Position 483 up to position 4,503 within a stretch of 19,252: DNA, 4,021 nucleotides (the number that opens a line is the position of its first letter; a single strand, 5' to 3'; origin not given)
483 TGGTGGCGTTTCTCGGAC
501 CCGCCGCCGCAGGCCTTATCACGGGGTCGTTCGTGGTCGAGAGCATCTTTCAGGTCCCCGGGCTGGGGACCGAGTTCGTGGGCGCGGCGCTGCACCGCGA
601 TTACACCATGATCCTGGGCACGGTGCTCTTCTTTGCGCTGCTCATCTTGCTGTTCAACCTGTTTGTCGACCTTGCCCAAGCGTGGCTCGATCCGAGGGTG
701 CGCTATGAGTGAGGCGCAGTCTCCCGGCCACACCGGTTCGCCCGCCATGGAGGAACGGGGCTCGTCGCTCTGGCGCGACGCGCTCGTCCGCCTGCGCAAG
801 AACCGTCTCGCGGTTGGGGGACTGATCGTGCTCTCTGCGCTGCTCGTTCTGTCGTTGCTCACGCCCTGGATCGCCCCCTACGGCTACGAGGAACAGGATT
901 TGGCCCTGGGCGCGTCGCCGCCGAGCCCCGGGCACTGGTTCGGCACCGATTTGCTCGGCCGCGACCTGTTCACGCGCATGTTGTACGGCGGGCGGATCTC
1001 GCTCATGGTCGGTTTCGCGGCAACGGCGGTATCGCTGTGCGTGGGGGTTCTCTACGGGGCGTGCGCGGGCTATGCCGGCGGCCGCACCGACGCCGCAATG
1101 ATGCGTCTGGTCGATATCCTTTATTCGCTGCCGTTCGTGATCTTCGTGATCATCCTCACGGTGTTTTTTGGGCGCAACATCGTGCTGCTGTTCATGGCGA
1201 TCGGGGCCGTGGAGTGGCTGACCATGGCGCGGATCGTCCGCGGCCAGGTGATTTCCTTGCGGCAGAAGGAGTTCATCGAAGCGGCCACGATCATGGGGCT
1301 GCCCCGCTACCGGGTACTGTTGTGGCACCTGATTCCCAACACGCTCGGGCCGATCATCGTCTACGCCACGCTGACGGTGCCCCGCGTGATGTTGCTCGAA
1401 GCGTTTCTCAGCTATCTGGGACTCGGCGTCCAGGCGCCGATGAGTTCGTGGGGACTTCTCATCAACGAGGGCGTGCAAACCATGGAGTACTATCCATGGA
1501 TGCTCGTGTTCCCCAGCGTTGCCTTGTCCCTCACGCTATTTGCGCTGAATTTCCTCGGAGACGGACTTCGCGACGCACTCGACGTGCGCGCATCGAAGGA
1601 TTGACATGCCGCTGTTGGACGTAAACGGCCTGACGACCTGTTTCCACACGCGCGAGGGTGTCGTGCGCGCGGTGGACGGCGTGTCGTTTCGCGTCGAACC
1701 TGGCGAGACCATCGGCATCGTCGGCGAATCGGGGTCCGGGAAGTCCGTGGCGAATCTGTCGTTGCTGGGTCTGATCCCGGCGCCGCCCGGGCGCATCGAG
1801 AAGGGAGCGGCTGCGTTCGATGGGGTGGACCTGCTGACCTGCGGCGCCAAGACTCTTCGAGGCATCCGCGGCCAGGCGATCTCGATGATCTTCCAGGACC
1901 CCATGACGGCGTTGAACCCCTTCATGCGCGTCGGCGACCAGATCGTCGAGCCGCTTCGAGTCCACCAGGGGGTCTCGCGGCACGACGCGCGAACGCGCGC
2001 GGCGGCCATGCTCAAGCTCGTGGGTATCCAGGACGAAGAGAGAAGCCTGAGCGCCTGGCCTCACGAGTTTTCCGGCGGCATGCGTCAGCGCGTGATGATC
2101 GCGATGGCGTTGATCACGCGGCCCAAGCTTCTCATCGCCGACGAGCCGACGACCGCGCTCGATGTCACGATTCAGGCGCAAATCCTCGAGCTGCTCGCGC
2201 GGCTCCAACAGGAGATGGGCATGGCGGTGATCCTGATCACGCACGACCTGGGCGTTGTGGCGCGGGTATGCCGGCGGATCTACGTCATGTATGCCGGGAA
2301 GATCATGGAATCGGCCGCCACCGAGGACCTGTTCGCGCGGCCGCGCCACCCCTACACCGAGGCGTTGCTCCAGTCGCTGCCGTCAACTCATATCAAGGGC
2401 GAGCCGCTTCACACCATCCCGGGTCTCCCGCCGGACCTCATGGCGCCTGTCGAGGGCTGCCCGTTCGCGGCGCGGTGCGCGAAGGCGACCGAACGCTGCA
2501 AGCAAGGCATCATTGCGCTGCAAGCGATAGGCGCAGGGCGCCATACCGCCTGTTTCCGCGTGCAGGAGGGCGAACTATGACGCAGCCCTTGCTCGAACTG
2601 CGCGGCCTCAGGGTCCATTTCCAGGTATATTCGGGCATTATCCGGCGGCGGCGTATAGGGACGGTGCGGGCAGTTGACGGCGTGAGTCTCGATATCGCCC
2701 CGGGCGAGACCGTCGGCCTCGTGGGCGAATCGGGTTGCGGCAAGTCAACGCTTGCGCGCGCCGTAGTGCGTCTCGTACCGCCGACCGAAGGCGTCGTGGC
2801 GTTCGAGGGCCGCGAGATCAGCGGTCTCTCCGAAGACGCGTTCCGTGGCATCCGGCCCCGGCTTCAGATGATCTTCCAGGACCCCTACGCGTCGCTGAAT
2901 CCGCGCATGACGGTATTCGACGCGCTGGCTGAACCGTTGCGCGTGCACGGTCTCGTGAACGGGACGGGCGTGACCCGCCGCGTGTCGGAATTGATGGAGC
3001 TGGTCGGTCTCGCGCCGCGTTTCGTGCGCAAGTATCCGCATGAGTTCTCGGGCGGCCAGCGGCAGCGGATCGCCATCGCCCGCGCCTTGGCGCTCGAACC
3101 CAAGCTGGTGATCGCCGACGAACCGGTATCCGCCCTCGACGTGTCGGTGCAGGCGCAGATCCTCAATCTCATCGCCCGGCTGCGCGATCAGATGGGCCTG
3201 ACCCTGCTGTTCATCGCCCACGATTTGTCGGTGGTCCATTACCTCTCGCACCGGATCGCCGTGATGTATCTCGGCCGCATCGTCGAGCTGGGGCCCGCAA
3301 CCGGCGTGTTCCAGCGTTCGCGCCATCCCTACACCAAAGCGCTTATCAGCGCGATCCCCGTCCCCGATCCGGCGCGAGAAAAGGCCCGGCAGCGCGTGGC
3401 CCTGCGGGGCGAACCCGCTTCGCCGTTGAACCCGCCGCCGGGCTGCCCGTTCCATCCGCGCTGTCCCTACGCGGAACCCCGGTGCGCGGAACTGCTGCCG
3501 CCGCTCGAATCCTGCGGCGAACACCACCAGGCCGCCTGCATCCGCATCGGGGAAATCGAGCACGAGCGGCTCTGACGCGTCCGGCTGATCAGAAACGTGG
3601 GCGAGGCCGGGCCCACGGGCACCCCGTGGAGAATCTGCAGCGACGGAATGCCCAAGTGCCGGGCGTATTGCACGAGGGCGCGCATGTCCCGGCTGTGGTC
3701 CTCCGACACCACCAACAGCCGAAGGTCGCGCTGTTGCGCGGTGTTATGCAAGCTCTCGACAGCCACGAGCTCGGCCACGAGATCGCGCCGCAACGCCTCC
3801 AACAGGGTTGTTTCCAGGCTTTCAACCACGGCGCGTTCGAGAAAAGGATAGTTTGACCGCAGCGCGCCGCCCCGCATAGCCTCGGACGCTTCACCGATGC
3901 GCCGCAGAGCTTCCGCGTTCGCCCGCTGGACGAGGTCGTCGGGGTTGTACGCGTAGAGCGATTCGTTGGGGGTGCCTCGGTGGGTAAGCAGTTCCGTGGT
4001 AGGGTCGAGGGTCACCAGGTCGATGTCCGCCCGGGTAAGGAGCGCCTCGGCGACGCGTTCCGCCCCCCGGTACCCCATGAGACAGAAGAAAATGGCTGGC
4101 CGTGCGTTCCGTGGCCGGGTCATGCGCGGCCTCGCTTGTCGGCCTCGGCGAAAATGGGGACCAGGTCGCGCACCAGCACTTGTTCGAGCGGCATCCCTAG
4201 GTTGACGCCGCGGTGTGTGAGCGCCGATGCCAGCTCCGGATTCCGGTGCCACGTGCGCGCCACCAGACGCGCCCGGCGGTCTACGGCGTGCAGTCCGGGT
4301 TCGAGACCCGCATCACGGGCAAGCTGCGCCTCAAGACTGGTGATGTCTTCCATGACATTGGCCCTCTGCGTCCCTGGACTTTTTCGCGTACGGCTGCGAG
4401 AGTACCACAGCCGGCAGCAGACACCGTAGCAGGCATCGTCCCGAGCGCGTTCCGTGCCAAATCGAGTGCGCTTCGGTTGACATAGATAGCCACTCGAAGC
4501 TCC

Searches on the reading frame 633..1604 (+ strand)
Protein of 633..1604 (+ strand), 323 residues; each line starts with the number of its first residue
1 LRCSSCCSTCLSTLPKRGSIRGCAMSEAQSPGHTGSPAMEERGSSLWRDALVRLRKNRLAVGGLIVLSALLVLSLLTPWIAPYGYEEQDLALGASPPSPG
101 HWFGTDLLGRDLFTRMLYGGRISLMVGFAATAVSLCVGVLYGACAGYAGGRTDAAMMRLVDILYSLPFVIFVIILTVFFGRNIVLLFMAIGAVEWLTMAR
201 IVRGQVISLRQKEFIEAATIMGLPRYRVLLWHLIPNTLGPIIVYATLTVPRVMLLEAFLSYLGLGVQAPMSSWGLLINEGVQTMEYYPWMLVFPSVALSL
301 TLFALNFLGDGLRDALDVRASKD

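Call 8: search_protein_families(library=pfam, proteins=[window:633-1604:+], max_evalue=0.01)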
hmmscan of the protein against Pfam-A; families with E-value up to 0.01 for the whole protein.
window:633-1604:+ (323 aa): 2 families
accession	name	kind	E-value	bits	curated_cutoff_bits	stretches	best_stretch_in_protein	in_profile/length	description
PF00528.27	BPD_transp_1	-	5.6e-27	95.1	26.4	1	138-320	1-182/184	Binding-protein-dependent transport system inner membrane component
PF12911.12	OppC_N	-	4.2e-16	59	23.9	1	45-91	1-47/53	N-terminal TM domain of oligopeptide transport permease C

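Call 39: find_encoding_contigs(protein=window:705-1604:+, flank=10000, max_places=3)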
Protein window:705-1604:+ (299 aa): 4 contigs read that carry it; 3 places shown.
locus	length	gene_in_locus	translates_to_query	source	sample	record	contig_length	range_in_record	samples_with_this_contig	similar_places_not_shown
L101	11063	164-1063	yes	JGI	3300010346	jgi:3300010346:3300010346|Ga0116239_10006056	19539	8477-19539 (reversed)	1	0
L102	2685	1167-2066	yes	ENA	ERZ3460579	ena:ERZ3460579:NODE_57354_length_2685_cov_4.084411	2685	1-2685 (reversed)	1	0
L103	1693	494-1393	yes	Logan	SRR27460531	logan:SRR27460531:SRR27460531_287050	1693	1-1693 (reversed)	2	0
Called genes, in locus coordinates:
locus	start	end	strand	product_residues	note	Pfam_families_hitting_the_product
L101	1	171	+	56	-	?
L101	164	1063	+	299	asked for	PF12911:OppC_N, PF00528:BPD_transp_1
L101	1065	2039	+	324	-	PF00005:ABC_tran, PF13304:AAA_21 (weak), PF08352:oligo_HPY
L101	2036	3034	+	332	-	PF00005:ABC_tran, PF08352:oligo_HPY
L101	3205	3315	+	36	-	-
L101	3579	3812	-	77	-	-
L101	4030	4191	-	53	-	-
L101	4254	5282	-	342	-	PF04616:Glyco_hydro_43 (faint)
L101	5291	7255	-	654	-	-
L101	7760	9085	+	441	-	PF02056:Glyco_hydro_4, PF11975:Glyco_hydro_4C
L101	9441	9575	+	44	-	-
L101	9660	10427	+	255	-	-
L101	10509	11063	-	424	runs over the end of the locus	PF04015:DUF362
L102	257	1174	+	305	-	PF19300:BPD_transp_1_N (weak), PF00528:BPD_transp_1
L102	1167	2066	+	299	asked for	PF12911:OppC_N, PF00528:BPD_transp_1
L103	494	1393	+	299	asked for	PF12911:OppC_N, PF00528:BPD_transp_1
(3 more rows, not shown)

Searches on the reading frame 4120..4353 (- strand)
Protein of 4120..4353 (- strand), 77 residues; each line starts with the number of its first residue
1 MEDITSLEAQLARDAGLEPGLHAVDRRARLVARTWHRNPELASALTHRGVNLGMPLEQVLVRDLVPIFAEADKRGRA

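Call 72: search_protein_families(library=pfam, proteins=[window:4120-4353:-], max_evalue=1)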
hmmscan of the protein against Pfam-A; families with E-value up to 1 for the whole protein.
window:4120-4353:- (77 aa): 1 family
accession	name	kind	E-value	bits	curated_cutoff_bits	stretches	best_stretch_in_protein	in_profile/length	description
PF05484.17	LRV_FeS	-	0.079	13.3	27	1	24-43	33-52/53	LRV protein FeS4 cluster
